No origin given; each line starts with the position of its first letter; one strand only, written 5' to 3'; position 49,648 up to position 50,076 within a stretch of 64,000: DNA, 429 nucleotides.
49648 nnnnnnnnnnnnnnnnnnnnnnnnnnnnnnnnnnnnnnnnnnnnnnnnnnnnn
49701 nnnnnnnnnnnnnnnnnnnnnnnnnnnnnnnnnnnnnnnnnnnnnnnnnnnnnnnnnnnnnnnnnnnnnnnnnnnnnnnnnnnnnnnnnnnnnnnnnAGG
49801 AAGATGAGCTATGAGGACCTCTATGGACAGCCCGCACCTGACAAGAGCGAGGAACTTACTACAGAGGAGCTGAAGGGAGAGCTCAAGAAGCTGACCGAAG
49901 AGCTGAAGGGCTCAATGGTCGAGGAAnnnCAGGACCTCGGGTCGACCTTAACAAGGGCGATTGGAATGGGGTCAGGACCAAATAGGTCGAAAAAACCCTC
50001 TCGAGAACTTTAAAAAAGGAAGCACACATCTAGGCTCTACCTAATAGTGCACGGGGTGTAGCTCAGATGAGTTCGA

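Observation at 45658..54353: Tandem paralogous 1420-aa FG-GAP/Ig-like surface proteins whose short cytoplasmic tails are almost identical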

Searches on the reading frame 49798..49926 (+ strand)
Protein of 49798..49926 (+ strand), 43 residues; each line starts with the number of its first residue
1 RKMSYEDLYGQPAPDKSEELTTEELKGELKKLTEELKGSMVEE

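Call 29: search_protein_representatives(alignment_id=A1)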
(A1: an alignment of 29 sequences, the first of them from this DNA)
Query: 29 sequences, 44 profile positions. Proteins with E-value up to 0.001 (for the whole library): 61; up to 1e-10: 33; up to 1e-30: 0. The best 61 are listed.
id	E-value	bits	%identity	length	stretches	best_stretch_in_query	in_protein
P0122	4.6e-16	74.2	-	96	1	1-41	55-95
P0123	3.4e-15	71.4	-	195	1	2-41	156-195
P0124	5.2e-14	67.6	-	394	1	2-42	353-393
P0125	1.3e-13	66.3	-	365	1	4-39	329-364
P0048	1.8e-13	65.9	-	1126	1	2-39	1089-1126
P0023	2.0e-13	65.7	-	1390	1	3-43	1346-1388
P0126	2.4e-13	65.5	-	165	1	1-41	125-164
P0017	2.5e-13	65.4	-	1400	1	2-43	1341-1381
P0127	2.9e-13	65.2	-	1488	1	1-41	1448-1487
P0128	3.5e-13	65.0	-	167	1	1-40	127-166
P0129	3.8e-13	64.9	-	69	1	2-43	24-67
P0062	5.5e-13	64.3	-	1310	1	2-42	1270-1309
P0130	8.6e-13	63.7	-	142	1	2-38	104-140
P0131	1.0e-12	63.5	-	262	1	2-39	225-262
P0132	1.1e-12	63.4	-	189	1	2-42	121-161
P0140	1.7e-11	59.6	-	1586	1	1-41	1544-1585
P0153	3.5e-10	55.4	-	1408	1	3-42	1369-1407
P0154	4.1e-10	55.1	-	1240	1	1-41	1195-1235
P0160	1.1e-07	47.4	-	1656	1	1-43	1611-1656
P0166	8.2e-07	44.6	-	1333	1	3-43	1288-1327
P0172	1.5e-04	37.4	-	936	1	3-41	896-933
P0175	2.4e-04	36.7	-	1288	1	2-41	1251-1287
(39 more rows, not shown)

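Call 36: search_protein_families(library=pfam, proteins=[P0140, P0154, P0160, P0172, P0153, P0166, P0175], max_evalue=0.0001)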
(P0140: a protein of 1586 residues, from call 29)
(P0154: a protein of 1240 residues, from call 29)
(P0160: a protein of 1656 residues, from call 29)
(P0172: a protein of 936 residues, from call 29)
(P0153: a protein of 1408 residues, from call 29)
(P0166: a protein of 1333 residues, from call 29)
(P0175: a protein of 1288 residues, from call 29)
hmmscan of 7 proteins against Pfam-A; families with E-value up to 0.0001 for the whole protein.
P0140 (1586 aa): 4 families
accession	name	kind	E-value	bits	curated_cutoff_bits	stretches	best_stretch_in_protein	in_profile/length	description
PF25778.1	DUF7948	-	1.3e-41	143.4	27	1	26-229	1-214/214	Domain of unknown function (DUF7948)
PF05345.18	He_PIG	-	7.2e-27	94.1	24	1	1033-1078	50-95/96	Putative Ig domain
PF06739.17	SBBP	-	1.2e-13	51.2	20.5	0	230-265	1-37/38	Beta-propeller repeat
PF17963.7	Big_9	-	2.2e-05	25.7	23.6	0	1371-1452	1-83/89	Bacterial Ig domain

P0154 (1240 aa): 5 families
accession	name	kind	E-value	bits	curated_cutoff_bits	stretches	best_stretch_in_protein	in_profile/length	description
PF05345.18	He_PIG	-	4.4e-38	130.1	24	3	736-822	2-96/96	Putative Ig domain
PF17963.7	Big_9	-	7e-10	40.1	23.6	0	733-819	1-88/89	Bacterial Ig domain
PF00028.23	Cadherin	-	1.1e-09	39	28.8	0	844-908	13-82/93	Cadherin domain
PF18957.6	RibLong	-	2e-05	25.8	27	0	1064-1105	40-84/93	Long Rib domain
PF24908.1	Ig_SIBA-E_2nd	-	2.1e-05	25.1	27.8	0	1041-1117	17-91/117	Integrin beta-like protein A-E, second Ig-like domain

P0160 (1656 aa): 2 families
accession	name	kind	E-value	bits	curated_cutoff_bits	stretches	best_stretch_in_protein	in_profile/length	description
PF25778.1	DUF7948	-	2.3e-39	136.1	27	1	72-287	1-214/214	Domain of unknown function (DUF7948)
PF05345.18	He_PIG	-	3.6e-36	123.9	24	3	1149-1234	4-95/96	Putative Ig domain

P0172 (936 aa): 4 families
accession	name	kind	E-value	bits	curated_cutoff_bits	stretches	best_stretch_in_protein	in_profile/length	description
PF05345.18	He_PIG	-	1.2e-35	122.3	24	3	384-429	50-95/96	Putative Ig domain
PF13385.13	Laminin_G_3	-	7.9e-24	85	27.6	1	84-247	1-151/151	Concanavalin A-like lectin/glucanases superfamily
PF17963.7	Big_9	-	2.4e-18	67.2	23.6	1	523-610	1-83/89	Bacterial Ig domain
PF02210.31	Laminin_G_2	-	9.6e-05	23.3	22.9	0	135-232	17-119/126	Laminin G domain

P0153 (1408 aa): 3 families
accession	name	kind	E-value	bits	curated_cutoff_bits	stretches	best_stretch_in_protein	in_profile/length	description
PF01839.29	FG-GAP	-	4.3e-38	129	22.1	4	133-159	2-27/37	FG-GAP repeat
PF05345.18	He_PIG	-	5.9e-31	107.2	24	1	912-995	4-95/96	Putative Ig domain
PF17963.7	Big_9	-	8.1e-06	27.1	23.6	0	907-990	1-85/89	Bacterial Ig domain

P0166 (1333 aa): 3 families
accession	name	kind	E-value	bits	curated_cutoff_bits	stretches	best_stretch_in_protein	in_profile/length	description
PF05345.18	He_PIG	-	7.2e-34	116.6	24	2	737-817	5-95/96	Putative Ig domain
PF01839.29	FG-GAP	-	6.5e-23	80.6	22.1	1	92-123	6-36/37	FG-GAP repeat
PF17963.7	Big_9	-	5.8e-06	27.6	23.6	0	1138-1189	27-80/89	Bacterial Ig domain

P0175 (1288 aa): 7 families
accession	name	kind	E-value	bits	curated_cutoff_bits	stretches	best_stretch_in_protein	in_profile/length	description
PF05345.18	He_PIG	-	3.3e-38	130.4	24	3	792-875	2-95/96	Putative Ig domain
PF01839.29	FG-GAP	-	1.2e-33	114.9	22.1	3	60-99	1-37/37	FG-GAP repeat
PF17963.7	Big_9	-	5.6e-15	56.4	23.6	0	789-872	1-87/89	Bacterial Ig domain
PF13517.12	FG-GAP_3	-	2.1e-07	31.9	26.9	0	265-342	1-61/61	FG-GAP-like repeat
PF17803.7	Cadherin_4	-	4.7e-06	27.5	25.1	0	781-830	3-54/71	Bacterial cadherin-like domain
PF24908.1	Ig_SIBA-E_2nd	-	8.6e-06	26.3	27.8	0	1092-1156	14-77/117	Integrin beta-like protein A-E, second Ig-like domain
PF14312.12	FG-GAP_2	-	5.6e-05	23.7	23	0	249-294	11-49/49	FG-GAP repeat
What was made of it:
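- The module occurs behind FG-GAP, DUF7948+SBBP and Laminin_G_3 heads (call 36).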

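Call 74: search_solved_structures(query=A1, max_evalue=10)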
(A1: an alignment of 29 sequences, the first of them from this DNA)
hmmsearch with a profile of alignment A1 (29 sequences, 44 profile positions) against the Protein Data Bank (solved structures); distinct sequences matched with E-value up to 10: 22.
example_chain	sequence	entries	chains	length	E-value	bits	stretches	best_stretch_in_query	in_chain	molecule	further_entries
7r7f_A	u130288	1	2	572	0.15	14.8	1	21-40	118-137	Polyketide synthase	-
7r7g_A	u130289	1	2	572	0.15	14.8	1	21-40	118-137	Polyketide synthase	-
7r7e_A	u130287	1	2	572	0.15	14.8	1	21-40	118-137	Polyketide synthase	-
2x43_S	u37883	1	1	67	0.24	14.2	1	23-39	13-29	SHERP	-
3s84_A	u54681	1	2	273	0.28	14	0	23-39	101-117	Apolipoprotein A-IV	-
7phe_A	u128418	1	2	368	0.39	13.5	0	3-25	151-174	Carminomycin 4-O-methyltransferase DnrK,Methyltransferase domain-containing protein,Aclaci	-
7pgj_A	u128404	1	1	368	0.39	13.5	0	3-25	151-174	Carminomycin 4-O-methyltransferase DnrK,Methyltransferase domain-containing protein,Aclaci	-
7pga_A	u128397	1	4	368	0.39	13.5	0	3-25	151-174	Carminomycin 4-O-methyltransferase DnrK,Methyltransferase domain-containing protein,Aclaci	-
7phf_A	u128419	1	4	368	0.39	13.5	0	3-25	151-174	Carminomycin 4-O-methyltransferase DnrK,Methyltransferase domain-containing protein,Aclaci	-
2k7c_A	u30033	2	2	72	0.56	13.1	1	18-33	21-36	Calcium-binding protein 1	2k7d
7jzx_J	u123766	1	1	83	0.64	12.8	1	4-24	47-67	AcrF7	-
6dzi_Z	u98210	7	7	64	0.92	12.4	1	19-37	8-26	50S ribosomal protein L29 | Large ribosomal subunit protein uL29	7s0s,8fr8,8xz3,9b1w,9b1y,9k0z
8atb_AAA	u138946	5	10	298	0.98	12.3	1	20-39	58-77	Interleukin-1 receptor-associated kinase 4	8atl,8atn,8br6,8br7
3ffv_A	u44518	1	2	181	1.1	12.1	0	6-15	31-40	Protein syd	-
6fgk_A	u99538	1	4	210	1.4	11.8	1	20-32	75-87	GTP pyrophosphokinase YwaC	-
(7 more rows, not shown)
